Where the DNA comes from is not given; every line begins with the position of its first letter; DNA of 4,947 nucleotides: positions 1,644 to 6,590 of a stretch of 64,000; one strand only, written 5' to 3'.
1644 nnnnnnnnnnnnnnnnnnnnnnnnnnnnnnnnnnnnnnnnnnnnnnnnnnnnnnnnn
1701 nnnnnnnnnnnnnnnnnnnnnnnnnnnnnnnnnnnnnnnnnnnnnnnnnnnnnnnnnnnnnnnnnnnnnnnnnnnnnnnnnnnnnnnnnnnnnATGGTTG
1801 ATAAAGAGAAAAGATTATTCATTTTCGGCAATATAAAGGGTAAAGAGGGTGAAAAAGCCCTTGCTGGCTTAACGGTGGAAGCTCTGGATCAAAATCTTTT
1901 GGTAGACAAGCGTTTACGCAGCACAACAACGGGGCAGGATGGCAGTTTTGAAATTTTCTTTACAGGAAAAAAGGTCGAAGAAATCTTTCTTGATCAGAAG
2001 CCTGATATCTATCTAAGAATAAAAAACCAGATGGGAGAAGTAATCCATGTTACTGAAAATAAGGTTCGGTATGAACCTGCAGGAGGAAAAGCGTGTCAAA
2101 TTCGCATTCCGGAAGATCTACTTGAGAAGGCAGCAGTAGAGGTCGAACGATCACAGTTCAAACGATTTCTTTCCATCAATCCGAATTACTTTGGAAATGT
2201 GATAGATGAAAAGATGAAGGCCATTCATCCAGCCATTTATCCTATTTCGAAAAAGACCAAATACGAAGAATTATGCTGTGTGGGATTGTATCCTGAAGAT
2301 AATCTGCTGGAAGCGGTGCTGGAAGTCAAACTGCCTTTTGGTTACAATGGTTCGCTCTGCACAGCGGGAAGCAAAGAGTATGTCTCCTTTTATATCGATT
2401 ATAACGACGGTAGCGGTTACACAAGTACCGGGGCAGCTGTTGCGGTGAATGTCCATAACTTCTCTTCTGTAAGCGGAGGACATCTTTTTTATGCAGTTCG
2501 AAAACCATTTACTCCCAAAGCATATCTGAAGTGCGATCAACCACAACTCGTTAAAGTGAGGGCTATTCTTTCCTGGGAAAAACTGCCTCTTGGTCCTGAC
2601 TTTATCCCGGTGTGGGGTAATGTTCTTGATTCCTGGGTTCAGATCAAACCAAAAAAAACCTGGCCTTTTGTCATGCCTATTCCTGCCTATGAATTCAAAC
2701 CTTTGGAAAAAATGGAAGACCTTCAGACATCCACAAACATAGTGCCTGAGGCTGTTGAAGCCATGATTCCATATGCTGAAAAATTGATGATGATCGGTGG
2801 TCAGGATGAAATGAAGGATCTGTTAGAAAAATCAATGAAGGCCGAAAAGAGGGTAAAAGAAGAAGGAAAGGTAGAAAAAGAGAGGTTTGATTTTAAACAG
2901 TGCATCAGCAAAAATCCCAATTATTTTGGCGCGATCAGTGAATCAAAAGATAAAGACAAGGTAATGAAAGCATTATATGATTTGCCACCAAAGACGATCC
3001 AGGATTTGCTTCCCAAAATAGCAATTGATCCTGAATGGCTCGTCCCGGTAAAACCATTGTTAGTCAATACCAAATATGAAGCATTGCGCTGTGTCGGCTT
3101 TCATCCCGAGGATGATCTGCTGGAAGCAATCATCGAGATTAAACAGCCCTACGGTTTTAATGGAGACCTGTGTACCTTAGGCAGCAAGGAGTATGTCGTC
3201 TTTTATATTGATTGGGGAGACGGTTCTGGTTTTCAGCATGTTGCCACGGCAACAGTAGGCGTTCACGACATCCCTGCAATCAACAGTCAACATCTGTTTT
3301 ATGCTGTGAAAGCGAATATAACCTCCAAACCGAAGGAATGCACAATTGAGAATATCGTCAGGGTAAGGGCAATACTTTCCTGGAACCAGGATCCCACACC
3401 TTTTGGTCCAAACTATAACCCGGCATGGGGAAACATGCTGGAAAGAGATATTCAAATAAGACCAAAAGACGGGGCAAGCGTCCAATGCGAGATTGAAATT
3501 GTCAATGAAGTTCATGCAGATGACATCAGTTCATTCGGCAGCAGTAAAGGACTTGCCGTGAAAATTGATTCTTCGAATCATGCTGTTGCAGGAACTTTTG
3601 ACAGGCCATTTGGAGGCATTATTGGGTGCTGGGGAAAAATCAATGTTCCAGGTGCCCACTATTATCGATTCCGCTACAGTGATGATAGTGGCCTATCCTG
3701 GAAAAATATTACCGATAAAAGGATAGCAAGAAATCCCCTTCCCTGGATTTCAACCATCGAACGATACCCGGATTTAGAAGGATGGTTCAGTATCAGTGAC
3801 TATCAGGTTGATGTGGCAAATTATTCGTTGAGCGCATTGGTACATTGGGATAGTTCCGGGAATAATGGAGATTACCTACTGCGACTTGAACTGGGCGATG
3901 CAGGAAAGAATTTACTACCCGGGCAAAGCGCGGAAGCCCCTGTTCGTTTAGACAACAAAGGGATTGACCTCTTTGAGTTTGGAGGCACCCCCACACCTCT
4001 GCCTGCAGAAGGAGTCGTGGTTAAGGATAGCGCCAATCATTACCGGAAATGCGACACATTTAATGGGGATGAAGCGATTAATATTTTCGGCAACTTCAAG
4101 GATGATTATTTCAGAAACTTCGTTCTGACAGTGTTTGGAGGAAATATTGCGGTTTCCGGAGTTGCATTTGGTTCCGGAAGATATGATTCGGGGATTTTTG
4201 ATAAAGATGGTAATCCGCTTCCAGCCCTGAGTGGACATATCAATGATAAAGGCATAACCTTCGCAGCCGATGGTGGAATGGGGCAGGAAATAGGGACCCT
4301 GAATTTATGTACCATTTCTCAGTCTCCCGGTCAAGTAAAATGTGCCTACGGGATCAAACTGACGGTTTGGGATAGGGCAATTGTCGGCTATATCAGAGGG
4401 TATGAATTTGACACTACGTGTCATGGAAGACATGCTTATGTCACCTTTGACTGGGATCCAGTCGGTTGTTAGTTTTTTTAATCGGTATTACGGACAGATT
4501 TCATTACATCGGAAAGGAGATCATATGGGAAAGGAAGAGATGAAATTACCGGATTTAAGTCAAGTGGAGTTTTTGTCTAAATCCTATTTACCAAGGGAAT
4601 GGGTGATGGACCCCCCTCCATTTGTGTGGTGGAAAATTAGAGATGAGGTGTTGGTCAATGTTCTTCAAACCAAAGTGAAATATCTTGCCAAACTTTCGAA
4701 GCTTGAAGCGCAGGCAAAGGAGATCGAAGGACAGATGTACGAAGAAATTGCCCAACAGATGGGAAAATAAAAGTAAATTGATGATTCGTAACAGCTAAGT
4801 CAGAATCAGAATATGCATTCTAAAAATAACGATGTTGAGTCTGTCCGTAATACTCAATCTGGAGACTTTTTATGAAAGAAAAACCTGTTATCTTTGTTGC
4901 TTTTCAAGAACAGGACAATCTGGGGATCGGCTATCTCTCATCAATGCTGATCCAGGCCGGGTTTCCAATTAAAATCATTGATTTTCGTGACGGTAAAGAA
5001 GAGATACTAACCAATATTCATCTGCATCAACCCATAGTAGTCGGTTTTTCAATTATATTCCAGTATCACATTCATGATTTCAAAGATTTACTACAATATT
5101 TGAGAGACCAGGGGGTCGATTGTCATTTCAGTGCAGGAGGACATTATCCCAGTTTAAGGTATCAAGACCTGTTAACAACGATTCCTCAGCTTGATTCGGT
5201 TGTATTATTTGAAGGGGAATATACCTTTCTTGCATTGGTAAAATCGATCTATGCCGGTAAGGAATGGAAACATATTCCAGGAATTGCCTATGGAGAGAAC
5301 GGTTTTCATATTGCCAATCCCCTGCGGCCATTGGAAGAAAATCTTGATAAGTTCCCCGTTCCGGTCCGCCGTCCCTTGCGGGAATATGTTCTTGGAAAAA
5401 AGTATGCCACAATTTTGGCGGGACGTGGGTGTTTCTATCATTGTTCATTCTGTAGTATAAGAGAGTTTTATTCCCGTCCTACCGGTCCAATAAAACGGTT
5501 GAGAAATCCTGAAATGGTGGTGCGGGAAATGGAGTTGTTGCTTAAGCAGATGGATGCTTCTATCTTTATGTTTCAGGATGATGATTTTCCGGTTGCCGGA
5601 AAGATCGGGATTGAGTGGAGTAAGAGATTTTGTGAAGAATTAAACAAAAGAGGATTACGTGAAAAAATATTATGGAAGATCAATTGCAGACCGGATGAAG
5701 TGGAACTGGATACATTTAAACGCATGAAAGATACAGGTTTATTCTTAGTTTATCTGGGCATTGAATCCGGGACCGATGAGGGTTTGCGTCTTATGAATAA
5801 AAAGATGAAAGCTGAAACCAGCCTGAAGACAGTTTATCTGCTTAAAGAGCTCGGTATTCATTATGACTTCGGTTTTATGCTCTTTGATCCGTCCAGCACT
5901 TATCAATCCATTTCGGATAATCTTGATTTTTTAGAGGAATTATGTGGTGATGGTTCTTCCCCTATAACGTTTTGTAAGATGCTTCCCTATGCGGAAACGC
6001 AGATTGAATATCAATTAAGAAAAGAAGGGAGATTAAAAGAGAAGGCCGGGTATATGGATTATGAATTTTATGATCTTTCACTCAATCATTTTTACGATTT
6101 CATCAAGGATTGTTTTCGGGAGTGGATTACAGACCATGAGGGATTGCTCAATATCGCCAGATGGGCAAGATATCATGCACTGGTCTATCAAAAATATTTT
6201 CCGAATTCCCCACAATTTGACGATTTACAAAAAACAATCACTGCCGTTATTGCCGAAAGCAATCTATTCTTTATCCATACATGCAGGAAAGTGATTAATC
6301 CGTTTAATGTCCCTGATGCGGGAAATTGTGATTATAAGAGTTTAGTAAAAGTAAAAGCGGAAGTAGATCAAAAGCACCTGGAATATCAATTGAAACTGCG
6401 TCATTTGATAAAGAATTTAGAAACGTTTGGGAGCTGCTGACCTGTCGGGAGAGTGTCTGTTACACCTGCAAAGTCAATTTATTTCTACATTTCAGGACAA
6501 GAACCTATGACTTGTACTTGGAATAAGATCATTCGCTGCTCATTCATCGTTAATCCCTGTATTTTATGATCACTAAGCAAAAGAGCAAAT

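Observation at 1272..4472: c-di-GMP-I riboswitch in the ~600-nt leader of a large duplicated-domain protein with no secretion signal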

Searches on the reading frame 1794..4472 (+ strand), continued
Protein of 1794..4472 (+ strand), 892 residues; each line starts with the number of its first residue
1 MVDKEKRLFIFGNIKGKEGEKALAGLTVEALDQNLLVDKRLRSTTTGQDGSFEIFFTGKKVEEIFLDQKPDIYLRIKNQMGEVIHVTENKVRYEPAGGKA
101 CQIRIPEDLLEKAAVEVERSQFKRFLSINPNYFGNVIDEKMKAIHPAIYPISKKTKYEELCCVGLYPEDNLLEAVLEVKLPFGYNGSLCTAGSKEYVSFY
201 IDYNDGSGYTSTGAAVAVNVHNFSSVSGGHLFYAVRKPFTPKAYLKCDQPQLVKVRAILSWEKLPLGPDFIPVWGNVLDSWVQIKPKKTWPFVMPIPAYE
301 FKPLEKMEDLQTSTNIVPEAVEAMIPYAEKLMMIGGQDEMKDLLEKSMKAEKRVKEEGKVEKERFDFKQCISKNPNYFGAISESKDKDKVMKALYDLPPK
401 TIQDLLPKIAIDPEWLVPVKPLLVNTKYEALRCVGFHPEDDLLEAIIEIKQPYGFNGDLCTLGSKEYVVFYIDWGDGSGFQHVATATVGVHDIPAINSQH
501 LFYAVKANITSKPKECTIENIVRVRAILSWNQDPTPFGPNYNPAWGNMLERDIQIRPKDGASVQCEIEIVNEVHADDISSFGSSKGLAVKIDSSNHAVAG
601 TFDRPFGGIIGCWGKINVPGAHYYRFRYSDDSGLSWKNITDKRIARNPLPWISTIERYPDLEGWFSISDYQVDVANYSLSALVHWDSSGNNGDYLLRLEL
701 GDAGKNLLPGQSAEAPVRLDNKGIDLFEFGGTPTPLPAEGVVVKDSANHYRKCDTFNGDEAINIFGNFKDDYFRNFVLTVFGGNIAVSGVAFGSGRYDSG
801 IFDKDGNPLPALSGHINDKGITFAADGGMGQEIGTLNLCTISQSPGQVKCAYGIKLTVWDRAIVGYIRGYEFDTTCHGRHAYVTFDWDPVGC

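Call 42: search_protein_families(library=ncbifam, proteins=[window:1794-4469:+], max_evalue=0.01)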
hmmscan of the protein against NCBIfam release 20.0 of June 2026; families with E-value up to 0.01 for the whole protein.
window:1794-4469:+ (892 aa): 0 families

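Call 48: search_solved_structures(query=A1, max_evalue=1)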
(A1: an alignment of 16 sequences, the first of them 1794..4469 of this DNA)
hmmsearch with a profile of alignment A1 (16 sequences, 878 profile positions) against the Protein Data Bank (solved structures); distinct sequences matched with E-value up to 1: 1.
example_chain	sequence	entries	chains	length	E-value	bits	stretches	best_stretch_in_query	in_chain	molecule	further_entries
5ek8_A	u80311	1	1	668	0.76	10.9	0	12-80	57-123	Lipoxygenase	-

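Call 72: fold_search(model_id=the predicted structure, library=pdb)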
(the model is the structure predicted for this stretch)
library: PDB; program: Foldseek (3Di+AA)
matches with E <= 10: 1688; with E <= 0.001: 86
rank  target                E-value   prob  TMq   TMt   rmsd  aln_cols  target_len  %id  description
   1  7b2m_A                9.1e-10  1.00  0.12  0.14  25.0       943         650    8  Cryo-EM structure of complement C4b in complex with nanobody E3 (released 2022-03-02)
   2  3t4a_A                8.8e-09  1.00  0.13  0.15  23.9       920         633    8  Structure of a truncated form of Staphylococcal Complement Inhibitor B bound to human C3c at 3.4 Angstrom resolution (released 2011-11-23)
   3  8ayh_C                8.5e-08  0.99  0.12  0.14  23.8       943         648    8  Structure of Complement C5 in Complex with small molecule inhibitor and CVF (released 2022-12-21)
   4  8beg_B                1.4e-07  0.98  0.13  0.17  37.3       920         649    8  Structure of Ig-like domains from PrgB (released 2022-11-30)
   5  8beg_A                2.5e-07  0.97  0.13  0.16  37.8       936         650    7  Structure of Ig-like domains from PrgB (released 2022-11-30)
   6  9ijj_h                3.2e-07  0.95  0.12  0.09  34.8       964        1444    7  In situ structure of the central apparatus in mouse sperm axoneme. (released 2025-06-04)
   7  7c7u_A                5.4e-07  0.95  0.11  0.15  23.2       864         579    8  Biofilm associated protein - BSP domain (released 2021-05-12)
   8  7c7u_B                7.0e-07  0.93  0.11  0.15  23.4       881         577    8  Biofilm associated protein - BSP domain (released 2021-05-12)
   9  3pvm_A                9.7e-07  0.96  0.12  0.08  23.7       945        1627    8  Structure of Complement C5 in Complex with CVF (released 2011-01-19)
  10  9e8a_A                2.1e-06  0.69  0.11  0.10  27.1      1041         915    8  Integrin aIIbb3 bent conformation from human platelet membrane crude preparation (released 2025-10-15)
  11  4a5w_A                2.5e-06  0.97  0.14  0.10  25.0       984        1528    7  Crystal structure of C5b6 (released 2012-03-14)
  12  2yn5_B                3.8e-06  1.00  0.15  0.38  17.1       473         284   10  Structural insight into the giant calcium-binding adhesin SiiE: implications for the adhesion of Salmonella enterica t (released 2013-04-03)
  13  5f0m_B                4.2e-06  0.98  0.08  0.20  21.0       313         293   12  Structure of retromer VPS26-VPS35 subunits bound to SNX3 and DMT1 (SeMet labeled) (released 2016-12-07)
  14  4kkq_A                1.2e-05  0.99  0.08  0.23  18.9       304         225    9  Crystal structure of Vibrio cholerae RbmA (crystal form 1) (released 2013-05-22)
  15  4kkr_A                1.3e-05  0.99  0.08  0.24  18.9       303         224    9  Crystal structure of Vibrio cholerae RbmA (crystal form 3) (released 2013-05-22)
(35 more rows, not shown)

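Call 73: fold_search(model_id=the predicted structure, library=viral)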
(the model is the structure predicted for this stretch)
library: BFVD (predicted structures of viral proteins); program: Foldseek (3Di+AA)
matches with E <= 10: 655; with E <= 0.001: 79
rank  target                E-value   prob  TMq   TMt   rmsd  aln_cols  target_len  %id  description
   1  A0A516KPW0            4.3e-09  1.00  0.13  0.16  38.5       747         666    7  (no name in the UniProt tables at hand)
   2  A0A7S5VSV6            6.3e-09  1.00  0.10  0.15  42.2       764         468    8  (no name in the UniProt tables at hand)
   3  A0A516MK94            7.0e-09  0.99  0.11  0.13  38.9      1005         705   10  (no name in the UniProt tables at hand)
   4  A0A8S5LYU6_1          8.2e-09  1.00  0.12  0.11  19.6       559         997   10  DUF1566 domain-containing protein [Siphoviridae sp. ctkcl3]
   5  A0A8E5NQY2            8.2e-09  0.99  0.10  0.08  47.9       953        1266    8  (no name in the UniProt tables at hand)
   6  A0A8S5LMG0            1.5e-08  1.00  0.13  0.22  43.2       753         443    7  Uncharacterized protein [Siphoviridae sp. ctDuC3]
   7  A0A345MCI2            2.2e-08  1.00  0.17  0.18  32.8       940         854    8  Minor tail protein [Gordonia phage Teatealatte]
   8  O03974                3.2e-08  1.00  0.13  0.19  40.3       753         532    8  (no name in the UniProt tables at hand)
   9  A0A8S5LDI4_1          4.0e-08  1.00  0.11  0.10  21.7       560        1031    9  Leucine-rich repeat protein [Siphoviridae sp. ctCCX1]
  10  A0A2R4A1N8            4.2e-08  1.00  0.15  0.17  39.6       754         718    8  (no name in the UniProt tables at hand)
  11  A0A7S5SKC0            5.8e-08  1.00  0.12  0.12  36.9       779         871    7  (no name in the UniProt tables at hand)
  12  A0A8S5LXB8            7.5e-08  1.00  0.14  0.18  31.6       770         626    8  Uncharacterized protein [Siphoviridae sp. ctRiO19]
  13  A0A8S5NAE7            4.3e-07  1.00  0.10  0.17  22.0       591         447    9  Uncharacterized protein (Fragment) [Siphoviridae sp. ctu3K14]
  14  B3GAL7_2              1.5e-06  0.98  0.12  0.11  26.4       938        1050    7  AMDV3_1 [uncultured virus]
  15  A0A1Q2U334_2          2.8e-06  0.72  0.09  0.10  31.3       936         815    8  Big-1 domain-containing protein [Vibrio phage pTD1]
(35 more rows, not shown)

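Call 85: search_protein_families(library=padloc, proteins=[window:1794-4469:+], max_evalue=0.01)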
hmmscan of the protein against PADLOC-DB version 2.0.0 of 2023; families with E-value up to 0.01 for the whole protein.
window:1794-4469:+ (892 aa): 0 families

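Call 86: search_protein_families(library=phrogs, proteins=[window:1794-4469:+], max_evalue=0.01)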
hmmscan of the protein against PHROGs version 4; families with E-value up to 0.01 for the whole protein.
window:1794-4469:+ (892 aa): 0 families

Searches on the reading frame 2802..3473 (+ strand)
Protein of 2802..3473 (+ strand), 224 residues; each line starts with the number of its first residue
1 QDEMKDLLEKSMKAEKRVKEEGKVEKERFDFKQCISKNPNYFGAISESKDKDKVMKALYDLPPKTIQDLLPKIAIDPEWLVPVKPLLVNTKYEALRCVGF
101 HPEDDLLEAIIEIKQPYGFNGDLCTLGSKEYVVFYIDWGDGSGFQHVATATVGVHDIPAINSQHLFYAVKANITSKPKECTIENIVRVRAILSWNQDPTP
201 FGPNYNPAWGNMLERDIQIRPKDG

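Call 47: search_protein_families(library=pfam, proteins=[window:2802-3473:+], max_evalue=1)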
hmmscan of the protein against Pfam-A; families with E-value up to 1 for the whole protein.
window:2802-3473:+ (224 aa): 0 families

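Call 77: search_protein_representatives(protein=window:2871-3473:+)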
Query: 201 residues. Proteins with E-value up to 0.001 (for the whole library): 752; up to 1e-10: 528; up to 1e-30: 240. The best 150 are listed.
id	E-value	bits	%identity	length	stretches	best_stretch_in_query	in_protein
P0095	1.8e-129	445.9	58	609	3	1-201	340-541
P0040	4.1e-120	415.3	57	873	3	1-201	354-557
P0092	1.1e-107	374.7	54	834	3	1-198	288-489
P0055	5.6e-107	372.4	54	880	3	1-201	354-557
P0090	1.3e-105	367.9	53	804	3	1-201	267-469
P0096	9.5e-105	365.1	57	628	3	2-201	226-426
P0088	8.7e-97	339.1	51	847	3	4-201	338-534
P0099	1.6e-94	331.7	50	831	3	1-199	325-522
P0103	4.4e-87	307.4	48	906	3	1-201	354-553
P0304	1.1e-81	289.7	49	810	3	5-199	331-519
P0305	8.2e-81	286.9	47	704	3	1-198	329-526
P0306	5.4e-72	258.1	47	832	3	66-199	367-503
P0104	6.7e-72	257.8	43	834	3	1-199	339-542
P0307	6.0e-71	254.7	47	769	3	57-199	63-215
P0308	4.5e-70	251.8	45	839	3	61-198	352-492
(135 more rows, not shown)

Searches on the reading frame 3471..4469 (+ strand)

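Call 47: search_protein_families(library=pfam, proteins=[window:3471-4469:+], max_evalue=1)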
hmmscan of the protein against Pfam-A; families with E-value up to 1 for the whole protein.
window:3471-4469:+ (333 aa): 1 family
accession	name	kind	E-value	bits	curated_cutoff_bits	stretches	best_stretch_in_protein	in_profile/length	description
PF14787.11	zf-CCHC_5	-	0.052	13.7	27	1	243-255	22-34/36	GAG-polyprotein viral zinc-finger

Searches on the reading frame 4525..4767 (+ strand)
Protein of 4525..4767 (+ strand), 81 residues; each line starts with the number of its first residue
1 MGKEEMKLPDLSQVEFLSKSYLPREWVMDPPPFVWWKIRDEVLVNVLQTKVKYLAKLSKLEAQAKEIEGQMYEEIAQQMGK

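Call 42: search_protein_families(library=ncbifam, proteins=[window:4525-4767:+], max_evalue=0.01)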
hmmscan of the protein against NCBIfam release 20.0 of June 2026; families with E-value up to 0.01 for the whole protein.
window:4525-4767:+ (81 aa): 0 families

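Call 47: search_protein_families(library=pfam, proteins=[window:4525-4767:+], max_evalue=1)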
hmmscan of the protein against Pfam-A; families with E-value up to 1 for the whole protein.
window:4525-4767:+ (81 aa): 0 families

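Call 50: find_homologous_proteins(query=window:4525-4767:+, max_evalue=0.01)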
Query window:4525-4767:+ (81 aa): 28 proteins with E <= 0.01 among 28 candidates.
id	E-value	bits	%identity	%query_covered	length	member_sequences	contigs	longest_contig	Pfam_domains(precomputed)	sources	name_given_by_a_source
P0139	1.0e-45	171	100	100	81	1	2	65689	-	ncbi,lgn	-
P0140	3.0e-42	160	90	100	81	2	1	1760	-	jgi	-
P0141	1.5e-41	157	88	100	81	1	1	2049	-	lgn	-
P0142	1.5e-41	157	89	100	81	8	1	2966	-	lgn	-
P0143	3.6e-41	156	90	100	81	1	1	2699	-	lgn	-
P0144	5.1e-41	156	88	100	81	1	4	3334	-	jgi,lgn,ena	-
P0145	3.1e-40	153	85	100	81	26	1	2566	-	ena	-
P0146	4.8e-40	152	86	100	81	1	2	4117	-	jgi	-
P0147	1.9e-39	151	86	100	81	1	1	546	-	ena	-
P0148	3.5e-38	147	83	100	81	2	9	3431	-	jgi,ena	-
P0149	5.4e-38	146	83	100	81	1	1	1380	-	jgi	-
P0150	6.4e-38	146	83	100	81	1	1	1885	-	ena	-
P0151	7.5e-38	146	80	100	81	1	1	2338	-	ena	-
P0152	1.4e-35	138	78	100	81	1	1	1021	-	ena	-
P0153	3.5e-35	137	78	100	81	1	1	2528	-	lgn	-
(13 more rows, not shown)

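Call 85: search_protein_families(library=padloc, proteins=[window:4525-4767:+], max_evalue=0.01)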
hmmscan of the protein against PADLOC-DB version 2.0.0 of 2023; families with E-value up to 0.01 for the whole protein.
window:4525-4767:+ (81 aa): 0 families

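Call 86: search_protein_families(library=phrogs, proteins=[window:4525-4767:+], max_evalue=0.01)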
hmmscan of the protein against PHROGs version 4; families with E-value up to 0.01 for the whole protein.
window:4525-4767:+ (81 aa): 0 families

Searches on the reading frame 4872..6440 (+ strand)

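Call 8: search_protein_families(library=pfam, proteins=[window:4872-6440:+], max_evalue=0.01)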
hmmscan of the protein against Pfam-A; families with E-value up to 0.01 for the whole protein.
window:4872-6440:+ (522 aa): 2 families
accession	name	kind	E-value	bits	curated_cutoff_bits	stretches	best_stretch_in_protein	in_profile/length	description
PF04055.27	Radical_SAM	-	5e-18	66.3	29.5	1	184-353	4-165/166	Radical SAM superfamily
PF02310.24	B12-binding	-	6.6e-16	58.7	32.1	1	5-122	3-120/121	B12 binding domain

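Call 42: search_protein_families(library=ncbifam, proteins=[window:4872-6437:+], max_evalue=0.01)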
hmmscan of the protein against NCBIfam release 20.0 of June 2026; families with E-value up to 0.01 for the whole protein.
window:4872-6437:+ (522 aa): 23 families
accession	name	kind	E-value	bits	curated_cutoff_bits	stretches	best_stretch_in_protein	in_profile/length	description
TIGR02026.1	BchE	equivalog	1.2e-32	113.4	481.35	1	17-332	23-340/497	magnesium-protoporphyrin IX monomethyl ester anaerobic oxidative cyclase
NF050148.1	rSAM_ApyD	equivalog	4.9e-32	111.1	750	1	51-356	72-365/645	RiPP biosynthesis radical SAM protein ApyD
TIGR03471.1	HpnJ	equivalog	7.3e-28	97.7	577.6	1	99-392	113-397/472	hopanoid biosynthesis associated radical SAM protein HpnJ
TIGR04367.1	HpnR_B12_rSAM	equivalog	8.1e-28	97.2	650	1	14-334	20-330/490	hopanoid C-3 methylase HpnR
TIGR04479.1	bcpD_PhpK_rSAM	subfamily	4.7e-26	91.2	600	1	15-357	71-409/504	PhpK family radical SAM P-methyltransferase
TIGR04072.2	rSAM_ladder_B12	equivalog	1.4e-20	73.4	360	1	18-400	20-390/443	lipid biosynthesis B12-binding/radical SAM protein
TIGR04385.1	B12_rSAM_cofa1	equivalog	1.5e-20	73.8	450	1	17-357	21-364/438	B12 lower ligand biosynthesis radical SAM protein BzaD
TIGR04013.1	B12_SAM_MJ_1487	hypoth_equivalog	4.3e-16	58.7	251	1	41-379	30-354/382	TIGR04013 family B12-binding domain/radical SAM domain-containing protein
TIGR04014.1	B12_SAM_MJ_0865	equivalog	6e-16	58.2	360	1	57-360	42-339/434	methyl-coenzyme M reductase glutamine C-methyltransferase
TIGR04190.1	B12_SAM_Ta0216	equivalog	2.4e-15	56.2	500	1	18-358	39-395/554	TIGR04190 family B12-binding domain/radical SAM domain protein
TIGR03975.1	rSAM_ocin_1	subfamily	9.1e-14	50.9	281.85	1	43-383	118-460/606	RiPP maturation radical SAM C-methyltransferase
NF033712.0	B12_rSAM_KedN5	subfamily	3.9e-12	45.2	700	1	20-329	21-342/624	KedN5 family methylcobalamin-dependent radical SAM C-methyltransferase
NF040542.1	rSAM_RCCLKC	equivalog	9.4e-12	44.8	450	1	144-356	148-349/423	arsinothricin biosynthesis radical SAM protein ArsL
NF038361.1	rSAM_Sden_1168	equivalog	1.6e-11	43.5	575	1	46-358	133-452/560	Sden_1168 family B12-binding radical SAM P-methyltransferase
NF045585.1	rSAM_slr0320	equivalog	4.7e-10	38.6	775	1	89-329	144-379/511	photosystem II high light acclimation radical SAM protein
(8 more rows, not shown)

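Call 85: search_protein_families(library=padloc, proteins=[window:4872-6437:+], max_evalue=0.01)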
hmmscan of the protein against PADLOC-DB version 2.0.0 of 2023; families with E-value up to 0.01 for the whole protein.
window:4872-6437:+ (522 aa): 1 family
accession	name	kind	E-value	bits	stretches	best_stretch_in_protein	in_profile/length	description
PDLC04689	PDC-M51A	-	1.5e-06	25.3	1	16-356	23-351/420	-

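Call 86: search_protein_families(library=phrogs, proteins=[window:4872-6437:+], max_evalue=0.01)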
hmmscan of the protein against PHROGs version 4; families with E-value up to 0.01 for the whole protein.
window:4872-6437:+ (522 aa): 0 families
